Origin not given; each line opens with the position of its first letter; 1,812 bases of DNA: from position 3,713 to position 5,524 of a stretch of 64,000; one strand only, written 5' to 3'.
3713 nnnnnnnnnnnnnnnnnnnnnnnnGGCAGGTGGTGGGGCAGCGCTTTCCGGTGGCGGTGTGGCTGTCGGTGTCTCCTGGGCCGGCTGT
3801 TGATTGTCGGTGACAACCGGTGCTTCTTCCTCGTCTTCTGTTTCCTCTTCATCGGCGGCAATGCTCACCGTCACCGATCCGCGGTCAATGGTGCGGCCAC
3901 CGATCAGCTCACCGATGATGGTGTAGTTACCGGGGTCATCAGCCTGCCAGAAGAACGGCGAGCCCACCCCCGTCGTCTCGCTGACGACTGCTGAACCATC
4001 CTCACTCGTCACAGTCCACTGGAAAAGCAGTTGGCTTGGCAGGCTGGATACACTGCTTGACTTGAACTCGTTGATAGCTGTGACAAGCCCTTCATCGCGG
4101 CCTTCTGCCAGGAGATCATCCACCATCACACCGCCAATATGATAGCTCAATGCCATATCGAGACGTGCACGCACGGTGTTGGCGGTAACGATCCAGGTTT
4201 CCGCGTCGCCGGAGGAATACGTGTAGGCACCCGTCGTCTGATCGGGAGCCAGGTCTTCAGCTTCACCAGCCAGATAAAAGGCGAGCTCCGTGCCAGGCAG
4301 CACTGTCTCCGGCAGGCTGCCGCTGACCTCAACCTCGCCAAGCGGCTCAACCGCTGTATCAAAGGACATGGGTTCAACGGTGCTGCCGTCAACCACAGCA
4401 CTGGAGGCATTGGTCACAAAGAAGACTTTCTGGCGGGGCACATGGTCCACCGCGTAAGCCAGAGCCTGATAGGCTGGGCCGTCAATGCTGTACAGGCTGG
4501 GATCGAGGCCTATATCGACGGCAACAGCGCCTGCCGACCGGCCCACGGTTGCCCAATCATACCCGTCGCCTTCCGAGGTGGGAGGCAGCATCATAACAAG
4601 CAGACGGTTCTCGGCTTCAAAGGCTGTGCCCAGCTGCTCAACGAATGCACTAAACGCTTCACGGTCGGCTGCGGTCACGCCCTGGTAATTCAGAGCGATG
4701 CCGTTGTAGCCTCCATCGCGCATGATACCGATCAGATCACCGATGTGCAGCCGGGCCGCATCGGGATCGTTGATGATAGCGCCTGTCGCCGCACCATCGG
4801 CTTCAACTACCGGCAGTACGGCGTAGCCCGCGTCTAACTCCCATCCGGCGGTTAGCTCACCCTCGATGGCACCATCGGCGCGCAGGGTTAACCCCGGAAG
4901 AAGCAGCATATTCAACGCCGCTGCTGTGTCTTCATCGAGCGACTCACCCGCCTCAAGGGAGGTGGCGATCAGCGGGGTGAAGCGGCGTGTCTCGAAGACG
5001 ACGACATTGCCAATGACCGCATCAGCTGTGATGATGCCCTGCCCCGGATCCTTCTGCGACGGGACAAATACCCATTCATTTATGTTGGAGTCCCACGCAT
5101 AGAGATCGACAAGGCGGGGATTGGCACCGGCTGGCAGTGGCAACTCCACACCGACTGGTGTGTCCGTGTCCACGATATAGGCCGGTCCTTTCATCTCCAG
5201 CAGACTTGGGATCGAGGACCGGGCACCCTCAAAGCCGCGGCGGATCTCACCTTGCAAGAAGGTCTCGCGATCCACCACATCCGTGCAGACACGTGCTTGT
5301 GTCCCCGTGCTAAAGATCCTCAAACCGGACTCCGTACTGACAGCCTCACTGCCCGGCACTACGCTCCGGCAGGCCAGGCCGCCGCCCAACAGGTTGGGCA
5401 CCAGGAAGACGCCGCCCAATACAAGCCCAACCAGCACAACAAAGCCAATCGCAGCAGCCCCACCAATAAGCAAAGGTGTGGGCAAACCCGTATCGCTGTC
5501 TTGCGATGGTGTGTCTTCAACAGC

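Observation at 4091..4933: GH18-like module with a degenerate DxxDxDxE motif in all three large paralogs (probable non-catalytic glycan-binding pseudo-enzyme fused to an intact hydrolase)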

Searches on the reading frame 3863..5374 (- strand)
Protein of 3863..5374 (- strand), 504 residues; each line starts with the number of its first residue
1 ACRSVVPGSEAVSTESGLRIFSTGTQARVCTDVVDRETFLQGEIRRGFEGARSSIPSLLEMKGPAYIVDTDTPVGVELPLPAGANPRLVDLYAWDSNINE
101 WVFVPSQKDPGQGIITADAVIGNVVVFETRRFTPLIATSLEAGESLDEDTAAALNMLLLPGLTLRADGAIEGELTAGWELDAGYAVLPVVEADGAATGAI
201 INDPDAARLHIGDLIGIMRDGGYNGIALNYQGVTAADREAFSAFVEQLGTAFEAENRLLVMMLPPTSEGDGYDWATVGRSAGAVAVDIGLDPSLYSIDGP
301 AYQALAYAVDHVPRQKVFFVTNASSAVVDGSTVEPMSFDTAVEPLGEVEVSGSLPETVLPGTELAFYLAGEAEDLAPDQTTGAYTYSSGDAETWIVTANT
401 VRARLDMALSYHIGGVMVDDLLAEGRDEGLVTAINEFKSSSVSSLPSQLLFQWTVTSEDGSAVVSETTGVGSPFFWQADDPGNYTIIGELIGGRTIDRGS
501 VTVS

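Call 9: search_solved_structures(query=window:3863-5374:-, max_evalue=10, show_alignments=3)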
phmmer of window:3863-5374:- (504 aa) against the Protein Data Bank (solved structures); distinct sequences matched with E-value up to 10: 7.
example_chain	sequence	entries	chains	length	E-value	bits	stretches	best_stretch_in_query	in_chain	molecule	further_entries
4q6t_A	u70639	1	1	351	7.6e-09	37.9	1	193-279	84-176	Glycosyl hydrolase, family 18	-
3cz8_A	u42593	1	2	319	3.5e-06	29.1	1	199-276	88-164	Putative sporulation-specific glycosylase ydhD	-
5jh8_A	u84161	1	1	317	0.00018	23.5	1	206-285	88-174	Probable chitinase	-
4s3k_A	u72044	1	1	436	0.00048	22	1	198-322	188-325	Spore germination protein YaaH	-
4wiw_A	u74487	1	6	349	0.0019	20.1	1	182-272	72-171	Glycoside hydrolase family 18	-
4moz_A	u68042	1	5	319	0.055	15.3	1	202-301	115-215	Fructose-bisphosphate aldolase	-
4s3j_A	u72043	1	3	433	0.37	12.5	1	197-321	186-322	Cortical-lytic enzyme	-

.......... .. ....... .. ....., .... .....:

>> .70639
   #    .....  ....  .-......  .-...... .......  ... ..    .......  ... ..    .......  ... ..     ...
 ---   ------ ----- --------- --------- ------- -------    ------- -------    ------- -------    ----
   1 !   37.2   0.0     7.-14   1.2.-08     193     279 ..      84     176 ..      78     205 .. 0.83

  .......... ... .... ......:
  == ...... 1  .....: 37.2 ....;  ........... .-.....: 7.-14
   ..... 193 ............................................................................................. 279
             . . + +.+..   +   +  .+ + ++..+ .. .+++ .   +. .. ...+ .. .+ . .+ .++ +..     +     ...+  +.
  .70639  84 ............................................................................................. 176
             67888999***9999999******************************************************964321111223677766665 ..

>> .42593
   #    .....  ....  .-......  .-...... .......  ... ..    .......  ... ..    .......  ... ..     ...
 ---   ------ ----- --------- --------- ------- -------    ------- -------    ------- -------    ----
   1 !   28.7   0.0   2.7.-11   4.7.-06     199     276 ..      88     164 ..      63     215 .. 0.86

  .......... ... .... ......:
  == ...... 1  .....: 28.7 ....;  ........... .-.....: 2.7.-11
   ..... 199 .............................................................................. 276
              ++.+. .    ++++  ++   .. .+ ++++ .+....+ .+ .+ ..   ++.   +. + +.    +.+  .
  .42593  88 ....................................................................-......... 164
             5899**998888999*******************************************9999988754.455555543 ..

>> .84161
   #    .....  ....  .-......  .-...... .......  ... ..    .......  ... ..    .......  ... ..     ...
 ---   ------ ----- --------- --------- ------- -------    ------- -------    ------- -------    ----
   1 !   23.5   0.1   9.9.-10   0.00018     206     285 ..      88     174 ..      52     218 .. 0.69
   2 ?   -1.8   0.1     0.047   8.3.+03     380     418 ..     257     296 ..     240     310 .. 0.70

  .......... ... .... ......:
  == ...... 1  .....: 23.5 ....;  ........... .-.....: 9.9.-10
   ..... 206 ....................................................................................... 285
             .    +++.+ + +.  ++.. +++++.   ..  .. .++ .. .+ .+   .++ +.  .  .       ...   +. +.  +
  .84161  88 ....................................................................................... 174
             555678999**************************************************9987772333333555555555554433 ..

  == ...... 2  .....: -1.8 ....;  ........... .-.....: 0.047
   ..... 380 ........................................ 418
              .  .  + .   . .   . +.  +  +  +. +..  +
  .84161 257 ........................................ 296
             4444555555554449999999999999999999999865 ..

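Call 10: find_homologous_proteins(query=A2, max_evalue=0.001)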
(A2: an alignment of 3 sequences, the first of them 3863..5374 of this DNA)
Query A2 (3 sequences) (504 aa, profile of the alignment): 3 proteins with E <= 0.001 among 8000 candidates.
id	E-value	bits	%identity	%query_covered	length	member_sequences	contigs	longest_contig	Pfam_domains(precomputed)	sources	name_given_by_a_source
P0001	2.1e-38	151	31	53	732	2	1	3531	PF16158.12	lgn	-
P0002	4.0e-23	100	27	73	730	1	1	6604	PF00704.35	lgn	-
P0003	9.2e-6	43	26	43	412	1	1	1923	PF00704.35,PF13200.13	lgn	-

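Call 14: search_protein_families(library=pfam, proteins=[P0002, P0001, P0003], max_evalue=10)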
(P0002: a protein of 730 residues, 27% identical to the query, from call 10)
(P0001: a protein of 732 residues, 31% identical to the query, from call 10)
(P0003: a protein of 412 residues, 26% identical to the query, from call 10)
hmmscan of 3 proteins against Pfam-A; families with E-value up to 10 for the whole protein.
P0002 (730 aa): 5 families
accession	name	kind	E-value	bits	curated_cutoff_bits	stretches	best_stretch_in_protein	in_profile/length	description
PF00704.34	Glyco_hydro_18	-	3.1e-09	37.4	29.6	1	243-469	83-311/317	Glycosyl hydrolases family 18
PF11174.13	DUF2970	-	0.043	14.1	27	1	37-64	29-56/56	Protein of unknown function (DUF2970)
PF15763.10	DUF4692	-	0.1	13.5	27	1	310-346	119-155/167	Regulator of human erythroid cell expansion (RHEX)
PF00801.26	PKD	-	0.11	12.9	23.5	1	489-551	12-76/80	PKD domain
PF15358.11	TSKS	-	0.24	10.7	27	1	554-611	17-62/395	Testis-specific serine kinase substrate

P0001 (732 aa): 4 families
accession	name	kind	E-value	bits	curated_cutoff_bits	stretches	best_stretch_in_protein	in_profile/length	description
PF16158.11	N_BRCA1_IG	-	3e-23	82.9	28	1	313-409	1-107/108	Ig-like domain from next to BRCA1 gene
PF00704.34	Glyco_hydro_18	-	0.0013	19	29.6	2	154-197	277-314/317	Glycosyl hydrolases family 18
PF22612.2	GH113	-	0.025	14.4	27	1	637-695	209-267/289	Glycoside Hydrolase Family 113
PF23677.1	YnaL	-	6.7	7.1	27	0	277-294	20-37/57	Protein YnaL-like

P0003 (412 aa): 2 families
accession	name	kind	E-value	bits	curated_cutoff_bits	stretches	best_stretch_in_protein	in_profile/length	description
PF00704.34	Glyco_hydro_18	-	7.7e-30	105.1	29.6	1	162-382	79-314/317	Glycosyl hydrolases family 18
PF13200.12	DUF4015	-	5.2e-06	26.2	27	1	199-269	164-233/313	Putative glycosyl hydrolase domain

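Call 24: search_protein_representatives(alignment_id=A3)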
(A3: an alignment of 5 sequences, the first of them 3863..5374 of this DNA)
Query: 5 sequences, 661 profile positions. Proteins with E-value up to 0.001 (for the whole library): 3501; up to 1e-10: 1120; up to 1e-30: 319. The best 150 are listed.
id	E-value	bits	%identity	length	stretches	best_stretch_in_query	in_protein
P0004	1.2e-204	698.0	-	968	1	10-646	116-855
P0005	1.2e-131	456.7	-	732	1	3-653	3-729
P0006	1.1e-122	427.1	-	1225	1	21-661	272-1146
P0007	1.8e-120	419.8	-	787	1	23-573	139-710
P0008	1.9e-118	413.1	-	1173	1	6-661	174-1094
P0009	4.2e-110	385.6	-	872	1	6-576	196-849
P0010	7.3e-108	378.1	-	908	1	5-524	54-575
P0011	1.5e-100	354.0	-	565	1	4-522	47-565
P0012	5.7e-99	348.8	-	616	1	3-516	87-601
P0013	1.2e-98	347.6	-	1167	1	4-661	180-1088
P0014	2.4e-96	340.1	-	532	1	4-507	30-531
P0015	1.5e-94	334.1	-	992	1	17-528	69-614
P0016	3.0e-94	333.2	-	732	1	3-574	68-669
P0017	5.1e-94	332.4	-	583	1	4-512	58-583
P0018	7.0e-94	332.0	-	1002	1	15-648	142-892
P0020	2.8e-92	326.6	-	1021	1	2-508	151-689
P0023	5.4e-88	312.5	-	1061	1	43-636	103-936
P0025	6.5e-87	308.9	-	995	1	34-615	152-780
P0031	2.8e-84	300.2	-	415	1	38-440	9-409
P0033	3.4e-83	296.6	-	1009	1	6-650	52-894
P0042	1.9e-80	287.5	-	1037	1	2-651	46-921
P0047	9.4e-78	278.7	-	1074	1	23-530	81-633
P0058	6.2e-76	272.7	-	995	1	22-525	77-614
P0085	2.5e-70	254.1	-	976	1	13-522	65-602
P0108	1.1e-65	238.8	-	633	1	47-524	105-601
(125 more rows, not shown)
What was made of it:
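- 4985..5374 (-): Member 3 N-terminal all-beta domain (residues 118-247), family-specific, no Pfam match. Co-occurs with the barrel in nearly all top-150 relatives (call 24).
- At least 319 representatives score E<=1e-30 (call 24).
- Tried and rejected: The exhaustive HMMER search was needed to reveal the family (call 24).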

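Call 29: find_homologous_proteins(query=A4, max_evalue=1e-10)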
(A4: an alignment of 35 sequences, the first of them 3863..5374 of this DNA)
Query A4 (35 sequences) (504 aa, profile of the alignment): 14 proteins with E <= 1e-10 among 8000 candidates.
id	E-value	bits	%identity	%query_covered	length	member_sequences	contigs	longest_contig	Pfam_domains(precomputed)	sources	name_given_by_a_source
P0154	7.8e-137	476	29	95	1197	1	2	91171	PF03118.22,PF16158.12,PF00704.35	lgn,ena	-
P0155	2.0e-127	444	45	100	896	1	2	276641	-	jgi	jgi:hypothetical protein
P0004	2.0e-125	438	100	100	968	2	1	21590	-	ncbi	ncbi:MAG: hypothetical protein ACFB51_20520 [Anaerolineae bacterium]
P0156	2.0e-122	428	41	99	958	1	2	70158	PF00704.35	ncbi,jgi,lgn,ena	-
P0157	2.7e-119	418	38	98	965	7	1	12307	-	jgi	jgi:hypothetical protein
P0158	7.9e-119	416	39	98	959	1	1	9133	PF00704.35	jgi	jgi:hypothetical protein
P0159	3.9e-117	411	40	97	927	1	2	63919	-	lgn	-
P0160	2.4e-115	405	28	98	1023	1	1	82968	PF06347.20,PF00704.35,PF08239.18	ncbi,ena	-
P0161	1.8e-106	375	25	83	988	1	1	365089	PF00331.27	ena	-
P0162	2.9e-106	375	28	93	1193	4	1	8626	PF07705.18,PF16158.12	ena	-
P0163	3.1e-104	368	29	95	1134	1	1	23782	PF16158.12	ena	-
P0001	1.4e-74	270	31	53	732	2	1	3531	PF16158.12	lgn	-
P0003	6.1e-39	152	26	43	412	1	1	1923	PF00704.35,PF13200.13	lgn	-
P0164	6.0e-14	70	28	25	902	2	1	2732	PF13632.13,PF10111.15,PF13506.14,PF13641.13,PF01522.27,PF03142.22,PF01644.24,PF00704.35,PF00535.33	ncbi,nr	ncbi:MAG TPA: polysaccharide deacetylase family protein, partial [Acidimicrobiia bacterium]|nr:polys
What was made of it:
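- The same core also carries non-enzymatic payloads (NBR1-Ig, SH3; call 29).
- Tried and rejected: The word-indexed homolog search found only 3 and then 14 relatives (calls 10, 29).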
